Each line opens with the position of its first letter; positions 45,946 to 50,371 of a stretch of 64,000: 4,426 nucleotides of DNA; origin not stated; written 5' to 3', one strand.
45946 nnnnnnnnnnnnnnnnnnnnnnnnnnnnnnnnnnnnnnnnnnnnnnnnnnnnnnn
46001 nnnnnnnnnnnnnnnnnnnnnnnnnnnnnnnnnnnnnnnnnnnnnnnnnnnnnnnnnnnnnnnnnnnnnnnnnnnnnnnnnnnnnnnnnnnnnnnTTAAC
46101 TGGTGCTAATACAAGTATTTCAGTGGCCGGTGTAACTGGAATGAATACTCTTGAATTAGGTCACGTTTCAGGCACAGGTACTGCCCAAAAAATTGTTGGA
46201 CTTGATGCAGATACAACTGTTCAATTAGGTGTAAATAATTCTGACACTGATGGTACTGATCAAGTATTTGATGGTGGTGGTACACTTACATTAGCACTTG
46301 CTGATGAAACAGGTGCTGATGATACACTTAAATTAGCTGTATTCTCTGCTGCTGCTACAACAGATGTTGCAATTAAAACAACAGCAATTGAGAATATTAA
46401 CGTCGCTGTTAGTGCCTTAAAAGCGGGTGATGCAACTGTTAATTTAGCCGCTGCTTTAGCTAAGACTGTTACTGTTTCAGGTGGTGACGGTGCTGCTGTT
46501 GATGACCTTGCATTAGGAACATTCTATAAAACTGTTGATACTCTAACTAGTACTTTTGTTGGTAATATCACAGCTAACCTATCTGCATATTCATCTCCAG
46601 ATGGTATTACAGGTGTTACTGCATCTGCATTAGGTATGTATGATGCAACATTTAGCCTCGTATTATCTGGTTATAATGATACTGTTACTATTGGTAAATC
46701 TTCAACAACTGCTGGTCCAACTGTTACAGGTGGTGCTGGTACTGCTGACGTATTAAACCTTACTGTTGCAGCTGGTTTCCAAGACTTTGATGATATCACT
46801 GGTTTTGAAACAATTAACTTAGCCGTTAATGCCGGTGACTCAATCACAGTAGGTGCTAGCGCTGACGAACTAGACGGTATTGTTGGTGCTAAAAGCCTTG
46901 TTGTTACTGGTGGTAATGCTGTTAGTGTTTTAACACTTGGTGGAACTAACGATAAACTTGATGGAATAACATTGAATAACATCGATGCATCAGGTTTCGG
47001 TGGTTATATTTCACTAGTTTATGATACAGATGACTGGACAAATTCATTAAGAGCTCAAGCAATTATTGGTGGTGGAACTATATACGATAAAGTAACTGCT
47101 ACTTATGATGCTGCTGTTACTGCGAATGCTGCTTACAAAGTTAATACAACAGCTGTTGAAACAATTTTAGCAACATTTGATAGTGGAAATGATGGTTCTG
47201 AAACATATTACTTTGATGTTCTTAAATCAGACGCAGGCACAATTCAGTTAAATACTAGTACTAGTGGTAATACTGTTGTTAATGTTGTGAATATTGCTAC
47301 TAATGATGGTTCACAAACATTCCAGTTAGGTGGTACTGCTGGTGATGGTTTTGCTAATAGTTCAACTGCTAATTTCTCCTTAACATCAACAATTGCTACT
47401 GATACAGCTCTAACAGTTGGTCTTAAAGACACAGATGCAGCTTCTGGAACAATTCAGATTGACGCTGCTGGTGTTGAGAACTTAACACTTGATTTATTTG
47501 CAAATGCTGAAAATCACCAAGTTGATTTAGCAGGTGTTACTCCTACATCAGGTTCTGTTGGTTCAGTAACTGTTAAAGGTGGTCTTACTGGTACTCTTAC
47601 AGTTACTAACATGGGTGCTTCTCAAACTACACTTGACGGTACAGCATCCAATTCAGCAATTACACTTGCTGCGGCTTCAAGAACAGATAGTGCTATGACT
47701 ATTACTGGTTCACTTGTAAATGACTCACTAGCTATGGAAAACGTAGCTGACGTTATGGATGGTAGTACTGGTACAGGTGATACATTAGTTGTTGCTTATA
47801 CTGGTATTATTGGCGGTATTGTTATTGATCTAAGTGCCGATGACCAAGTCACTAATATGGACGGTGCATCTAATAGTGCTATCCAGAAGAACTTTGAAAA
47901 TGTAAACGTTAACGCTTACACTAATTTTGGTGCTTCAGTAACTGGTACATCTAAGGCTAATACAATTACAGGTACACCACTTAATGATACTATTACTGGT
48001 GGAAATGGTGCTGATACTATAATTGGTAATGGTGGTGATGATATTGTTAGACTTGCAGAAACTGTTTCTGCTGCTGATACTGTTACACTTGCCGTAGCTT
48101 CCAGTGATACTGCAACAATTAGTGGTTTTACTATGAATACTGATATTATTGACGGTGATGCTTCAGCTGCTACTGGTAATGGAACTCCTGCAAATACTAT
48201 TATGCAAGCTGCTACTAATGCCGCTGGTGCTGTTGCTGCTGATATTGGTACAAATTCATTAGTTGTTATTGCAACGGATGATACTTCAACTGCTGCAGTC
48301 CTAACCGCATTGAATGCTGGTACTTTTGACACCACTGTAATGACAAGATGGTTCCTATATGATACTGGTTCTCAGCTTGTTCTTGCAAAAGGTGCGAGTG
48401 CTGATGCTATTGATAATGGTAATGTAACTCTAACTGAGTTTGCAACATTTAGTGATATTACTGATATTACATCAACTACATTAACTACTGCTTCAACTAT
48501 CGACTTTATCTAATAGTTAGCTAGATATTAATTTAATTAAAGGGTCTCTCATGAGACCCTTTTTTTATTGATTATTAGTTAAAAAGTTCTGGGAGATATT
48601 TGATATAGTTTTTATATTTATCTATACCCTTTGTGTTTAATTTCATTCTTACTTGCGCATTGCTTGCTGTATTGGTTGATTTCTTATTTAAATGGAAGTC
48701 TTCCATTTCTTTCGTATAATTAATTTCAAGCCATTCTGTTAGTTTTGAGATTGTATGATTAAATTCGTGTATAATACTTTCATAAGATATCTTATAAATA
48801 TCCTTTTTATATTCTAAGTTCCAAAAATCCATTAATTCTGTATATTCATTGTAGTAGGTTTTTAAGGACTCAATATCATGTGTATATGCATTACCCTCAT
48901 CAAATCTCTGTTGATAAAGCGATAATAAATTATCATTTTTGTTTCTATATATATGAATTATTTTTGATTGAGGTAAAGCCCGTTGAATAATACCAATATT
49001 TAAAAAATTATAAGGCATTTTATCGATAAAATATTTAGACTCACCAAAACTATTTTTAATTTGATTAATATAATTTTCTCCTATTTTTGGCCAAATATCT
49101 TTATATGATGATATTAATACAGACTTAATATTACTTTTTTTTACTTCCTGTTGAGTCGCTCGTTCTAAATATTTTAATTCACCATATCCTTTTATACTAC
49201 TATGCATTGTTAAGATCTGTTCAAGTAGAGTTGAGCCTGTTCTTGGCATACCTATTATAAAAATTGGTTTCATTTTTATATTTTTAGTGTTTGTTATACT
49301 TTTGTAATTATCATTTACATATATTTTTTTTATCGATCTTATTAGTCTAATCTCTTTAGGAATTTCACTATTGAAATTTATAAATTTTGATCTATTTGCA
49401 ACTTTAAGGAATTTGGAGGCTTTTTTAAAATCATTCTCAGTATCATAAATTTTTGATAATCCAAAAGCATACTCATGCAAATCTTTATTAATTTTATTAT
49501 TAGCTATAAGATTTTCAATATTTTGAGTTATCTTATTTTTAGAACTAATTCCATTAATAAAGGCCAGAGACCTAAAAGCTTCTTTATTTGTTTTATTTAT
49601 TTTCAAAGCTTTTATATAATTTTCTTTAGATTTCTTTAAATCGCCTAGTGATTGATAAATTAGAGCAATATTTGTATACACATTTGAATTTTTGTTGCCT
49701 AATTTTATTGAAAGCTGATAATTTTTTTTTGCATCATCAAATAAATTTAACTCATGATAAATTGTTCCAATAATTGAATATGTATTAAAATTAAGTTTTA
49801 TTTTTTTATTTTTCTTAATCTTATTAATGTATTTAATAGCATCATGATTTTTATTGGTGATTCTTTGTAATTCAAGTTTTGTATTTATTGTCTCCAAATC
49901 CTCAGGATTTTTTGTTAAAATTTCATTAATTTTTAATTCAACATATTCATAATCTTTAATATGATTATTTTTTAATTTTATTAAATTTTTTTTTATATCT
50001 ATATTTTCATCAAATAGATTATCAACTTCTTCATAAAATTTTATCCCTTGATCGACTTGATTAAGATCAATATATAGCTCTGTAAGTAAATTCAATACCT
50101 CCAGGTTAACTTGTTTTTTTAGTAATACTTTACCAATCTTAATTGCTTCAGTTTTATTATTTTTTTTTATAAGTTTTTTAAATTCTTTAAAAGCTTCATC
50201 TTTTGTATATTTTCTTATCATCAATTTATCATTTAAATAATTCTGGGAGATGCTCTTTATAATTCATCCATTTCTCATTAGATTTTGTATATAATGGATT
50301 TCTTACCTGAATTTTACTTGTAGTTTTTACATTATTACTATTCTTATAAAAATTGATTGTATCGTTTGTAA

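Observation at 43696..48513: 1605-aa RTX-like giant protein without signal peptide, convergent on the T1SS: likely S-layer/adhesin cargo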

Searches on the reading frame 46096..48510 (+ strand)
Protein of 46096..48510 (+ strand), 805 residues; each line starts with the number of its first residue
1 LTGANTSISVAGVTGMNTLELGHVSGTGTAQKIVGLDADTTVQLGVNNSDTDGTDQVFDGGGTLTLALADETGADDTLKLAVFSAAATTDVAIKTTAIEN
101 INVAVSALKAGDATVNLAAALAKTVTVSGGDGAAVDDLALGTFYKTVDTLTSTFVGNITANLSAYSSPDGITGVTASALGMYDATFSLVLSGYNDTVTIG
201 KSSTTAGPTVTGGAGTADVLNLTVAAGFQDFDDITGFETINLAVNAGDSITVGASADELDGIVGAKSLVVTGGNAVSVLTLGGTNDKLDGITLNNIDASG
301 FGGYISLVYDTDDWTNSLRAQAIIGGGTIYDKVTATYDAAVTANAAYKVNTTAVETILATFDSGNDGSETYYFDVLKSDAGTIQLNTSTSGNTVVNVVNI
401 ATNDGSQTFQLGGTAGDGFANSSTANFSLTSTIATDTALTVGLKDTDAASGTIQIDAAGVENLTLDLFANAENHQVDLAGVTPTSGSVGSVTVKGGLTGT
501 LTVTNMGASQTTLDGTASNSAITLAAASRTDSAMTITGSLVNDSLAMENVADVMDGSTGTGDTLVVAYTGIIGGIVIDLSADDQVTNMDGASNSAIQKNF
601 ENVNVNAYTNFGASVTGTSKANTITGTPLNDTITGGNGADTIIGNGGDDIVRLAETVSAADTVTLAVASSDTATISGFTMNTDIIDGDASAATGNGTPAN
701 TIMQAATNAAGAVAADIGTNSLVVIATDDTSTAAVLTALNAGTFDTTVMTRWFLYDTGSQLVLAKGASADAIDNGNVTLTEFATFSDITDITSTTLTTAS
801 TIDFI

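Call 46: predict_structure(alignment_id=A4)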
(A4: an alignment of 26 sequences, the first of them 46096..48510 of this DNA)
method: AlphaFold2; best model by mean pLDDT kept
length: 805 residues; sequences in the alignment: 26
mean_pLDDT: 81.4   pTM: 0.74
mean pLDDT of the five models: 81.4, 79.5, 78.5, 78.2, 77.0
residues with pLDDT >= 90: 330; 70-90: 289; 50-70: 142; < 50: 44
segments of 3 or more residues with pLDDT < 50: 50-52, 689-713, 772-774, 797-803
pLDDT, mean of each block of 10 residues (from residue 1): 73 88 69 91 75 63 87 89 80 91 83 89 92 78 95 89 94 89 80 95 88 94 93 95 97 93 94 97 90 92 95 67 91 88 72 93 75 90 86 88 76 76 88 79 76 90 90 89 90 90 89 94 77 89 89 89 83 80 75 83 88 88 90 88 86 72 71 76 60 40 43 53 62 64 53 76 71 60 78 51 46
secondary structure, 60 per line:
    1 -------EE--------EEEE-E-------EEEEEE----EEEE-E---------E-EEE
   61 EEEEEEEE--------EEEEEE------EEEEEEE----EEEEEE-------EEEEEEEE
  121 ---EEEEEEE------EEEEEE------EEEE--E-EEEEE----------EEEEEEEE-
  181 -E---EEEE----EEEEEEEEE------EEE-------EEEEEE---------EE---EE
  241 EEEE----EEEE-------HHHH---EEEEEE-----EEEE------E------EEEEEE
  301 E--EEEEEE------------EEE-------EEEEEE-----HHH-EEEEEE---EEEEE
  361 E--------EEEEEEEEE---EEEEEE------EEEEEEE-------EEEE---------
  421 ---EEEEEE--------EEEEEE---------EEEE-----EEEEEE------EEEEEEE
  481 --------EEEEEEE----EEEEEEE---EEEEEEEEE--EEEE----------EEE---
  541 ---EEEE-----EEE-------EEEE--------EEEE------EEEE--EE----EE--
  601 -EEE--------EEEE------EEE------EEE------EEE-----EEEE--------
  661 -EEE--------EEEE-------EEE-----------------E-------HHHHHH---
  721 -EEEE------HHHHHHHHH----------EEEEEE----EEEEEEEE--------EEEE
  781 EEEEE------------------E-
elements in order (helices of 4 or more, strands of 3 or more residues): E18-21 E31-36 E41-44 E58-68 E77-82 E89-95 E100-105 E113-120 E124-130 E137-142 E149-152 E157-161 E172-179 E186-189 E194-202 E209-211 E219-224 E239-244 E249-252 H260-263 E267-272 E278-281 E295-301 E304-309 E322-324 E332-337 E347-352 E356-361 E370-378 E382-387 E394-400 E408-411 E424-429 E438-443 E453-456 E462-467 E474-480 E489-495 E500-506 E510-518 E521-524 E535-537 E544-547 E553-555 E563-566 E575-578 E585-588 E602-604 E613-616 E623-625 E632-634 E641-643 E649-652 E662-664 E673-676 E684-686 H712-717 E722-725 H732-740 E751-756 E761-768 E777-785
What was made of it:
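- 48235..48510 (+): C-terminal region, aa 1514-1605. It is a small alpha/beta domain ending in ...ASTIDFI, the least conserved part of the family. Proposed uncleaved T1SS secretion signal. Model (call 46).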

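Call 49: fold_search(model_id=the predicted structure, library=pdb)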
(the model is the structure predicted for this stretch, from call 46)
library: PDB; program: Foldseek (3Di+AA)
matches with E <= 10: 53; with E <= 0.001: 6
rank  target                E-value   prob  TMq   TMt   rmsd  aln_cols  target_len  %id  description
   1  6p5t_D                1.0e-04  1.00  0.24  0.25  18.8       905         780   16  Surface-layer (S-layer) RsaA protein from Caulobacter crescentus bound to strontium and iodide (released 2020-01-15)
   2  6z7p_A                2.0e-04  1.00  0.24  0.21  18.4       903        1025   18  Composite model of the Caulobacter crescentus S-layer bound to the O-antigen of lipopolysaccharide (released 2020-07-15)
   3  6p5t_A                3.5e-04  1.00  0.25  0.26  18.0       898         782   16  Surface-layer (S-layer) RsaA protein from Caulobacter crescentus bound to strontium and iodide (released 2020-01-15)
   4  6p5t_B                4.2e-04  1.00  0.27  0.27  17.8       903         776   16  Surface-layer (S-layer) RsaA protein from Caulobacter crescentus bound to strontium and iodide (released 2020-01-15)
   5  5n8p_A                4.2e-04  1.00  0.24  0.25  18.7       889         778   19  S-layer protein RsaA from C. crescentus (released 2017-04-12)
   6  6p5t_C                7.1e-04  1.00  0.26  0.26  19.0       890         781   16  Surface-layer (S-layer) RsaA protein from Caulobacter crescentus bound to strontium and iodide (released 2020-01-15)
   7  7usl_C                1.6e-02  0.63  0.18  0.20  21.5       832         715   14  Integrin alphaM/beta2 ectodomain in complex with adenylate cyclase toxin RTX751 and M1F5 Fab (released 2022-08-17)
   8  1smp_A                2.3e-02  1.00  0.13  0.21  12.0       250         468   15  CRYSTAL STRUCTURE OF A COMPLEX BETWEEN SERRATIA MARCESCENS METALLO-PROTEASE AND AN INHIBITOR FROM ERWINIA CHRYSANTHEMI (released 1996-04-03)
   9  1k7g                  6.5e-02  0.99  0.13  0.21  12.5       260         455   14  PrtC from Erwinia chrysanthemi (released 2002-10-19)
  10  1o0q                  7.8e-02  0.98  0.13  0.21  13.0       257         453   18  Crystal structure of a cold adapted alkaline protease from Pseudomonas TAC II 18, co-crystallized with 1 mM EDTA (released 2003-07-15)
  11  1go7                  9.7e-02  0.98  0.13  0.22  12.2       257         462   15  The metzincin's methionine: PrtC M226C-E189K double mutant (released 2002-10-17)
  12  3hbu_P                9.7e-02  0.97  0.13  0.21  12.4       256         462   14  PrtC methionine mutants: M226H DESY (released 2009-07-21)
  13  5d7w                  1.1e-01  0.97  0.13  0.21  12.2       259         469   16  Crystal structure of serralysin (released 2016-01-13)
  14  3hb2                  1.3e-01  0.97  0.13  0.21  12.4       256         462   16  PrtC methionine mutants: M226I (released 2009-08-04)
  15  1kap_P                1.3e-01  0.97  0.13  0.20  12.2       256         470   16  THREE-DIMENSIONAL STRUCTURE OF THE ALKALINE PROTEASE OF PSEUDOMONAS AERUGINOSA: A TWO-DOMAIN PROTEIN WITH A CALCIUM BI (released 1995-10-15)
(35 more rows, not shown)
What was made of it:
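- On RTX proteins (PF00353 HemolysinCabind): The model of aa 801-1605 matches RsaA, CyaA RTX, and serralysin and lipase beta-roll domains (calls 46, 49).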

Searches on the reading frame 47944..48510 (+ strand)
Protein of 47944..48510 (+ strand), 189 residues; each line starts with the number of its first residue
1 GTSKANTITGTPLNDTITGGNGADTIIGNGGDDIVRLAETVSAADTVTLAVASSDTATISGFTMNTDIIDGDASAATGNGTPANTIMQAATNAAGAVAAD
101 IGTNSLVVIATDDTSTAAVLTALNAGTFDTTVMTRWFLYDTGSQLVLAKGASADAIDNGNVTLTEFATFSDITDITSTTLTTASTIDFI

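Call 60: search_protein_families(library=pfam, proteins=[window:47944-48510:+], max_evalue=5)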
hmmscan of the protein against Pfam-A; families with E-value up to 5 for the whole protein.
window:47944-48510:+ (189 aa): 1 family
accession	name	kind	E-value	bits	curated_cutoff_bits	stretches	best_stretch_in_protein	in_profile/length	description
PF00353.25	HemolysinCabind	-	4e-07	30.3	23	1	1-35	2-36/36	RTX calcium-binding nonapeptide repeat (4 copies)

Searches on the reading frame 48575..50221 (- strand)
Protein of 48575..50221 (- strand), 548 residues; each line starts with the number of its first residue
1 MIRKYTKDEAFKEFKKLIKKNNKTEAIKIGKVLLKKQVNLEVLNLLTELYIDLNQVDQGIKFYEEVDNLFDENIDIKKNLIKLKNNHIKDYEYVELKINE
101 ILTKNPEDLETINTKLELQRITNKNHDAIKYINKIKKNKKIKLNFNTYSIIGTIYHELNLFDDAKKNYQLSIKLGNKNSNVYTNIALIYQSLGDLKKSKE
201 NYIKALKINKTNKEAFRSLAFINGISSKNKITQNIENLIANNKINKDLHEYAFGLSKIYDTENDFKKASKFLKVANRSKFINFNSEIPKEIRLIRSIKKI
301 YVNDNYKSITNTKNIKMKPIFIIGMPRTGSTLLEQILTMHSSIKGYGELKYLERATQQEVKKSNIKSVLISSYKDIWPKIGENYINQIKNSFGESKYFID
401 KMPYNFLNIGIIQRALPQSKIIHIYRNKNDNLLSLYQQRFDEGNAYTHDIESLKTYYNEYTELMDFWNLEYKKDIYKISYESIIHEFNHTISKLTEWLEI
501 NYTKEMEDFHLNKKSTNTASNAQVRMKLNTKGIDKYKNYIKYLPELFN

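Call 8: search_protein_families(library=pfam, proteins=[window:48575-50221:-], max_evalue=0.001)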
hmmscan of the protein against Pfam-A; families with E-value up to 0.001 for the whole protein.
window:48575-50221:- (548 aa): 10 families
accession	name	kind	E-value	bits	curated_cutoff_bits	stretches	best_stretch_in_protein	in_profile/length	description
PF13469.12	Sulfotransfer_3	-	1.7e-31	110.6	27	1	319-503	1-215/216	Sulfotransferase family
PF00685.33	Sulfotransfer_1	-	4.3e-15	56.2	22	1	319-539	3-234/255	Sulfotransferase domain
PF13181.12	TPR_8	-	3.5e-13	49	25.7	1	181-212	3-34/34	Tetratricopeptide repeat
PF00515.34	TPR_1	-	3e-10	39.9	27.8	1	180-212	2-34/34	Tetratricopeptide repeat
PF07719.23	TPR_2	-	1.7e-09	37.5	27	0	181-212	3-34/34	Tetratricopeptide repeat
PF13424.12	TPR_12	-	2.1e-06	28.3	30.1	0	180-209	4-33/77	Tetratricopeptide repeat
PF13414.12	TPR_11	-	2.4e-06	27.6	26.8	0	152-193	1-42/42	TPR repeat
PF14559.12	TPR_19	-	0.00034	21.3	25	0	39-71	24-56/68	Tetratricopeptide repeat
PF13431.12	TPR_17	-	0.00038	21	24.4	0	168-198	2-32/34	Tetratricopeptide repeat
PF23914.1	TPR_CcmH_CycH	-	0.00046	20.5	42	0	149-223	54-131/158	Cytochrome c-type biogenesis protein H TPR domain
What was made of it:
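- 48575..50224 (-): TPR-sulfotransferase 1 (549 aa), cytoplasmic. Pfam Sulfotransfer_3 E 2e-31 plus TPR (call 8).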

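Call 36: search_protein_families(library=ncbifam, proteins=[window:48575-50221:-], max_evalue=0.001)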
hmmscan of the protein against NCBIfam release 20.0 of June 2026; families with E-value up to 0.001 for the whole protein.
window:48575-50221:- (548 aa): 5 families
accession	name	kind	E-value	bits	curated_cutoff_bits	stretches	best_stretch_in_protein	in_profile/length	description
TIGR02917.1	PEP_TPR_lipo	equivalog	6.8e-09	34.2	312.2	1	139-274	459-592/899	XrtA/PEP-CTERM system TPR-repeat protein PrsT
TIGR02521.1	type_IV_pilW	equivalog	8.1e-07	28.8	154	1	146-214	32-100/234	type IV pilus biogenesis/stability protein PilW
NF040959.1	MamA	equivalog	6.7e-06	25.7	200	1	124-224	86-184/204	magnetosome protein MamA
NF002725.1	PRK02603.1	equivalog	9.7e-05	22.4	143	1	161-279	51-168/173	photosystem I assembly protein Ycf3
TIGR00540.1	TPR_hemY_coli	hypoth_equivalog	0.00042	19.2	142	0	125-204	308-384/385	heme biosynthesis-associated TPR protein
